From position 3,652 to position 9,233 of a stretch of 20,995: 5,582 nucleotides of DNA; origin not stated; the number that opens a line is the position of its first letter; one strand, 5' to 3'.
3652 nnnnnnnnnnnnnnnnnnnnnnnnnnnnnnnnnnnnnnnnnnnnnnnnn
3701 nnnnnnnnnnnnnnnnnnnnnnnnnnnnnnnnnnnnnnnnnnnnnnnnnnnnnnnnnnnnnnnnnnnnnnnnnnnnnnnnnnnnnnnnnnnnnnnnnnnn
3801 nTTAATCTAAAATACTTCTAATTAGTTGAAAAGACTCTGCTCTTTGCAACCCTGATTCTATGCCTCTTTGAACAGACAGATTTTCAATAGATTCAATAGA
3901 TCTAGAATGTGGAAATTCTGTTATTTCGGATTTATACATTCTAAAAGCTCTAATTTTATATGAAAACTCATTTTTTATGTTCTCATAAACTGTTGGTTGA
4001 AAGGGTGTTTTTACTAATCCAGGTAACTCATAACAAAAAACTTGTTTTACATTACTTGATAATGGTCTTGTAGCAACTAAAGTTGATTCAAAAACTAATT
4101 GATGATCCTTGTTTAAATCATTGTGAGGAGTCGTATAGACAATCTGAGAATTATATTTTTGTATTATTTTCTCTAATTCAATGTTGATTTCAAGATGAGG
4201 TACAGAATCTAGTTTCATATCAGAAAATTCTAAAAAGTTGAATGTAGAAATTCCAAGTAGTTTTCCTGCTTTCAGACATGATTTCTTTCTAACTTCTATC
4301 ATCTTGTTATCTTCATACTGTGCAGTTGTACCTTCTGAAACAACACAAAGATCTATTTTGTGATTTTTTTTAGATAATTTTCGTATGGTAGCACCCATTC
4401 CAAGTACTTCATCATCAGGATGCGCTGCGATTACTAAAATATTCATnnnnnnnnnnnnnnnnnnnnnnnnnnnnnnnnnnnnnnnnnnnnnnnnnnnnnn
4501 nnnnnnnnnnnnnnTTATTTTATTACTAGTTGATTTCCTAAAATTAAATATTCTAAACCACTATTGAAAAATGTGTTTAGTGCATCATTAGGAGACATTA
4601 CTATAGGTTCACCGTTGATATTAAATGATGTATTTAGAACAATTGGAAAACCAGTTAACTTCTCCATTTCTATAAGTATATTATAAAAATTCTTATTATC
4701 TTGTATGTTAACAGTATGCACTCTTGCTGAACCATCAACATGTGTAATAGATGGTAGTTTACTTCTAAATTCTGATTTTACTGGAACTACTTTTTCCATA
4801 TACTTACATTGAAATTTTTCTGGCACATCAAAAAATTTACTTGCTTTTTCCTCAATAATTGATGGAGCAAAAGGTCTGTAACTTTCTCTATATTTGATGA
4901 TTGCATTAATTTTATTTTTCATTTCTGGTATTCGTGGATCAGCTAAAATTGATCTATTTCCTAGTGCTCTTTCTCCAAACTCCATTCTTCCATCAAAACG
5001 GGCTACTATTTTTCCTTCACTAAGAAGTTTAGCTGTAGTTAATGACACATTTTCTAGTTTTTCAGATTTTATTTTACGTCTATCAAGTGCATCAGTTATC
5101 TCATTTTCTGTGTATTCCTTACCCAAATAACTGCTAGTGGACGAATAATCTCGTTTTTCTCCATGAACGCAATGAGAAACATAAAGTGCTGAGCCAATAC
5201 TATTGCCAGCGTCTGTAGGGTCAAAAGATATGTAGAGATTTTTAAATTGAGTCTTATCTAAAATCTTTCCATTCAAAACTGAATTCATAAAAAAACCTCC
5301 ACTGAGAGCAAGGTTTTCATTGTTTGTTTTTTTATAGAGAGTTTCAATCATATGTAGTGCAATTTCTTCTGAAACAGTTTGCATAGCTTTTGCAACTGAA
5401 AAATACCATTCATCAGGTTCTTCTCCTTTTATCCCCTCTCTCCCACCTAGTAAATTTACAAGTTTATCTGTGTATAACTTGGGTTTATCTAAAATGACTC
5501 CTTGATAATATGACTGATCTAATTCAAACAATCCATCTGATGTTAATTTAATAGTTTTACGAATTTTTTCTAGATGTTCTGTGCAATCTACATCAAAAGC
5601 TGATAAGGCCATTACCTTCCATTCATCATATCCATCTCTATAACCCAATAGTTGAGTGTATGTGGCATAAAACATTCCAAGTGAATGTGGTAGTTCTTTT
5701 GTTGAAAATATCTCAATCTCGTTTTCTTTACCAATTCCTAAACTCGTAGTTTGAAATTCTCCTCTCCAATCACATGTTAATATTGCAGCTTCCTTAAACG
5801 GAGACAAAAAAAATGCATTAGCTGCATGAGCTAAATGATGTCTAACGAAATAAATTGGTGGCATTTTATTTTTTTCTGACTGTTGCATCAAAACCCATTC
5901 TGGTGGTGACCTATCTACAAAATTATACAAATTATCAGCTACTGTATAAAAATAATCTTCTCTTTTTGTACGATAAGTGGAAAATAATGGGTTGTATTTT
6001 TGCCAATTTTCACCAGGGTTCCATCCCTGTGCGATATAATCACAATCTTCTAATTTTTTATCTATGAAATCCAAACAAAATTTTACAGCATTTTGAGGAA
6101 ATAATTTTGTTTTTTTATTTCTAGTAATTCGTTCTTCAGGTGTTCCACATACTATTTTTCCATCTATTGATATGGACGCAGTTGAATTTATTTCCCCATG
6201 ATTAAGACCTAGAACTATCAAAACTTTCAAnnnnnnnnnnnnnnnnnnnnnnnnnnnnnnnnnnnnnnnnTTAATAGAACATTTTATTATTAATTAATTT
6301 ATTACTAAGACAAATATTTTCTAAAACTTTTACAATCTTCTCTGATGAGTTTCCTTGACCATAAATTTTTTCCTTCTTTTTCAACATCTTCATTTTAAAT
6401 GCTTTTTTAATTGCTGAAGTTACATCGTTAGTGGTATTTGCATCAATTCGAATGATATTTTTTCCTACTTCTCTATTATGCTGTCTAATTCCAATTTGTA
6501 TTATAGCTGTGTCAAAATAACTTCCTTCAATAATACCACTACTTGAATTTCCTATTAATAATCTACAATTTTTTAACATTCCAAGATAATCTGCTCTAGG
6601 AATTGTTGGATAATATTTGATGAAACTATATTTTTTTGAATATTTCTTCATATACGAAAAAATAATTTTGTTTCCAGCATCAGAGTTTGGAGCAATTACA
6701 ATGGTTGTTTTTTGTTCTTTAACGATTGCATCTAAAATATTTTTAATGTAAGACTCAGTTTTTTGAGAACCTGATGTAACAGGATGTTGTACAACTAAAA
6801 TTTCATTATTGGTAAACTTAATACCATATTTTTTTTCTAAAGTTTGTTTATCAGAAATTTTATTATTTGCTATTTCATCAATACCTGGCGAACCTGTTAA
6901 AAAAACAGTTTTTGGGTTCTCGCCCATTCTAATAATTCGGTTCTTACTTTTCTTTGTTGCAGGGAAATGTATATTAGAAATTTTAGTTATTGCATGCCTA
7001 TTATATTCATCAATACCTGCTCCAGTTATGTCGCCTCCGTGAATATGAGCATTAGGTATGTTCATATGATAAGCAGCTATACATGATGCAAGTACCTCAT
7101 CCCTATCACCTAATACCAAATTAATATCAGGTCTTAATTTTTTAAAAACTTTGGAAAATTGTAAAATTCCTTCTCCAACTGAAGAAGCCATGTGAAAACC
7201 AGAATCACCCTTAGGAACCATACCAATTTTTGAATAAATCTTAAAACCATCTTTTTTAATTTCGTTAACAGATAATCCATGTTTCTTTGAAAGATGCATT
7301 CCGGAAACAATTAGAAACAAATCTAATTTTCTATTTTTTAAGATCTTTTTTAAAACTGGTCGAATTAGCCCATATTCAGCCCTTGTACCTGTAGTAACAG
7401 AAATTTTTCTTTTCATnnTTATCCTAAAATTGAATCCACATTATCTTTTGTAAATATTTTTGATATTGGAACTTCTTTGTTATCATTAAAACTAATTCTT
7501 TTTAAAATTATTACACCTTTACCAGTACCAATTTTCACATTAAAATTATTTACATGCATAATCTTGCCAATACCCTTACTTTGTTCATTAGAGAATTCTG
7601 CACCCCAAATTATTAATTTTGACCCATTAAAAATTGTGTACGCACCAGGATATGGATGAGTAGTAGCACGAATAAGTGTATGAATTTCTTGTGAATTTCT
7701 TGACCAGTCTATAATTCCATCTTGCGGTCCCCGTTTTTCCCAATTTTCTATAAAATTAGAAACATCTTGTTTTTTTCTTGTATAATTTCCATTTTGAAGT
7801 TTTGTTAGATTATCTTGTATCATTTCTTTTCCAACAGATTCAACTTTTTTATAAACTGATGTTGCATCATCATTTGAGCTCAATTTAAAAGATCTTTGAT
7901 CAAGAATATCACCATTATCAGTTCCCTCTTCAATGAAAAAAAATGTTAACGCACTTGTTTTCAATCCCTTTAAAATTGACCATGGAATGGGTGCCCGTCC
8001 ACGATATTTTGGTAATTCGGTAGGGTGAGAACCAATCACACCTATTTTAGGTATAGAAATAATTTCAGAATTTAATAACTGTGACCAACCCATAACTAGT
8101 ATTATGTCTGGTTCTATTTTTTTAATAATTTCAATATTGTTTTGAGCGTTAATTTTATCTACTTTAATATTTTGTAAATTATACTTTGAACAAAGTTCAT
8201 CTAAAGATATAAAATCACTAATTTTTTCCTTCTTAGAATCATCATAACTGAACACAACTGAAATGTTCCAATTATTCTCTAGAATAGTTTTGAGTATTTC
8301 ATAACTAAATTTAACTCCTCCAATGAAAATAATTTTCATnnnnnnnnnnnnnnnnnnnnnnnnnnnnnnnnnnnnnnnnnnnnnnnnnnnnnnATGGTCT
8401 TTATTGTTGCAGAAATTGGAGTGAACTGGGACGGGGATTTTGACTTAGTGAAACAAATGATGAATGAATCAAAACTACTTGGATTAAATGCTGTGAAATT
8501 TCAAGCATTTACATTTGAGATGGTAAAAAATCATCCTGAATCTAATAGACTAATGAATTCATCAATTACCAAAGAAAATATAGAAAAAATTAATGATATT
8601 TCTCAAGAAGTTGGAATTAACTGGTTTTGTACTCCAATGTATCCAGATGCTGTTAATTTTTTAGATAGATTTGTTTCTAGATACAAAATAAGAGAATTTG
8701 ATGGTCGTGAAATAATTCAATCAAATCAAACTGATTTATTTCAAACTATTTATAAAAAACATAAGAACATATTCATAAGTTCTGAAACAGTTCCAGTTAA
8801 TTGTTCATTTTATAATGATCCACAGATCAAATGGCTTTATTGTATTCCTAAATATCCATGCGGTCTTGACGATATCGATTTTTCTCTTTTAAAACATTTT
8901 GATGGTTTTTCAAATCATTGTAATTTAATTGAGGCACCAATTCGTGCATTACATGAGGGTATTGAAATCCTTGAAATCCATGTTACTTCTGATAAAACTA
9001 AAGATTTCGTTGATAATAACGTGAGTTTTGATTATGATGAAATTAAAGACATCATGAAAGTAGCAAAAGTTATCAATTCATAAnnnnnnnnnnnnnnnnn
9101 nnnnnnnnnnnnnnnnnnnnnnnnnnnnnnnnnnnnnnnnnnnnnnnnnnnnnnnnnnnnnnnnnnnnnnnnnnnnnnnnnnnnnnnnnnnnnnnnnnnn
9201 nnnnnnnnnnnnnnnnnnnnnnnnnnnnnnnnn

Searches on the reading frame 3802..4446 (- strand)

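Call 6: search_protein_families(library=pfam, proteins=[window:3802-4446:-])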
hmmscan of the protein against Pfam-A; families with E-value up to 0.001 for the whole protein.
window:3802-4446:- (214 aa): 1 family
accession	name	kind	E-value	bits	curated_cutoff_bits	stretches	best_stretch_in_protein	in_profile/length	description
PF02585.22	PIG-L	-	6.8e-26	91.7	28.2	1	4-123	1-126/129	GlcNAc-PI de-N-acetylase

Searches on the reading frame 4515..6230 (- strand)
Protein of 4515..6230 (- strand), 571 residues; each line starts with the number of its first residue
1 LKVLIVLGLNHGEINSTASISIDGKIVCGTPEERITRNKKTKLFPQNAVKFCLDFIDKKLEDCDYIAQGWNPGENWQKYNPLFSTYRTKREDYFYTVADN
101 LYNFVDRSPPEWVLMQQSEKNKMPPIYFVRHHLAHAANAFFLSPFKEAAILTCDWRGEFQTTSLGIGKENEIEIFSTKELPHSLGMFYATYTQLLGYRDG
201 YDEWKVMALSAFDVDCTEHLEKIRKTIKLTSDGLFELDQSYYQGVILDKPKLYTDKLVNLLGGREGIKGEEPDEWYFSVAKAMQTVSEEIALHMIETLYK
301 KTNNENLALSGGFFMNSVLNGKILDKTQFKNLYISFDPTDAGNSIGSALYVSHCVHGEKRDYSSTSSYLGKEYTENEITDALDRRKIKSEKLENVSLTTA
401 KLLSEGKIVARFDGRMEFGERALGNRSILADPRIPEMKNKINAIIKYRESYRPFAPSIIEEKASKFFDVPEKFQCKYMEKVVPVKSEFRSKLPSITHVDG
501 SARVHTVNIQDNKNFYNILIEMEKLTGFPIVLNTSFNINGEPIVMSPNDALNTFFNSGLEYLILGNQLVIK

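Call 6: search_protein_families(library=pfam, proteins=[window:4515-6230:-])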
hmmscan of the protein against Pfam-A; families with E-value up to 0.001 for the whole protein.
window:4515-6230:- (571 aa): 2 families
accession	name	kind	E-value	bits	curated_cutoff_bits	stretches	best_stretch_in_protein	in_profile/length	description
PF16861.10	Carbam_trans_C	-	2.3e-64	216.5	27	1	400-571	1-170/170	Carbamoyltransferase C-terminus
PF02543.21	Carbam_trans_N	-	4.5e-43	148.4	24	1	18-349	15-346/346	Carbamoyltransferase N-terminus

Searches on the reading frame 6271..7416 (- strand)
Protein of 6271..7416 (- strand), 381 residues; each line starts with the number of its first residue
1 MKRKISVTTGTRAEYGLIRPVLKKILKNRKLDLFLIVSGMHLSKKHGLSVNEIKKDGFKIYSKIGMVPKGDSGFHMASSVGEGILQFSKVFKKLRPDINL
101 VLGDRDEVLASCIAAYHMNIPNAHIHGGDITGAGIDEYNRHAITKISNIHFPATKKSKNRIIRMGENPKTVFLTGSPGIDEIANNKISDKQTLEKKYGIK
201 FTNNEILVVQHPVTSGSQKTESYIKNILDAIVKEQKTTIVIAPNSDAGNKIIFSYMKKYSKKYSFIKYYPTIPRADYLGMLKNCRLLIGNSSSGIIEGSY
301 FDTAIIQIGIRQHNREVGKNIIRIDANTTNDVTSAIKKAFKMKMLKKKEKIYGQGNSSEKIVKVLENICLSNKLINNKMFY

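Call 6: search_protein_families(library=pfam, proteins=[window:6271-7416:-])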
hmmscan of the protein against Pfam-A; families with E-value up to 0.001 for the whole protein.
window:6271-7416:- (381 aa): 1 family
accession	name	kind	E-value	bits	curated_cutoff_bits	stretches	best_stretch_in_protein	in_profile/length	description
PF02350.25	Epimerase_2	-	1.1e-74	251.8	30.6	1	25-366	3-347/347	UDP-N-acetylglucosamine 2-epimerase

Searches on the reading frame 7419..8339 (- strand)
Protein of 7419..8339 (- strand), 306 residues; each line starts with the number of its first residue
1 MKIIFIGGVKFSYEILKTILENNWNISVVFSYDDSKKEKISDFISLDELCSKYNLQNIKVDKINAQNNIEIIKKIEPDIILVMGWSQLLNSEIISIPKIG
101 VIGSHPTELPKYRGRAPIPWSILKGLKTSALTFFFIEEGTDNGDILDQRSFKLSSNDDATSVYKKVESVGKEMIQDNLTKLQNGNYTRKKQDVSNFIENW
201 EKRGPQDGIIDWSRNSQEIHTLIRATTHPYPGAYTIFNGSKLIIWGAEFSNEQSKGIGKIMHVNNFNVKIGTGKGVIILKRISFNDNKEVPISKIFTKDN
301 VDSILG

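Call 6: search_protein_families(library=pfam, proteins=[window:7419-8339:-])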
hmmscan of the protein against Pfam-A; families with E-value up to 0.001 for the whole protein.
window:7419-8339:- (306 aa): 2 families
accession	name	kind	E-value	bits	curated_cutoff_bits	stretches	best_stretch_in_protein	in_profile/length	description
PF00551.24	Formyl_trans_N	-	2.6e-23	83.2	26.1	1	1-175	1-178/181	Formyl transferase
PF02911.23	Formyl_trans_C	-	2.8e-21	76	21.1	1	205-298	4-98/100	Formyl transferase, C-terminal domain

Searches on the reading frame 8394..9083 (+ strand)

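Call 6: search_protein_families(library=pfam, proteins=[window:8394-9083:+])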
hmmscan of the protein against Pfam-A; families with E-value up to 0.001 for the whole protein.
window:8394-9083:+ (229 aa): 1 family
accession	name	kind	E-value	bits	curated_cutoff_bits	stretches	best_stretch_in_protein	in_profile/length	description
PF03102.20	NeuB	-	3e-19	69.9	22.1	1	24-225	3-230/241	NeuB family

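Call 49: search_protein_families(library=ncbifam, proteins=[window:8394-9083:+], max_evalue=0.01)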
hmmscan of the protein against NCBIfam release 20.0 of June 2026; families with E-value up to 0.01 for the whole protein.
window:8394-9083:+ (229 aa): 2 families
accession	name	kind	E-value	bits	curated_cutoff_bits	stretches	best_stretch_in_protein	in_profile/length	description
TIGR03569.1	NeuB_NnaB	equivalog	6.6e-24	84.6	399.65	1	2-227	1-254/329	N-acetylneuraminate synthase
TIGR03586.1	PseI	equivalog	1.9e-19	70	340.25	1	2-225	2-251/327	pseudaminic acid synthase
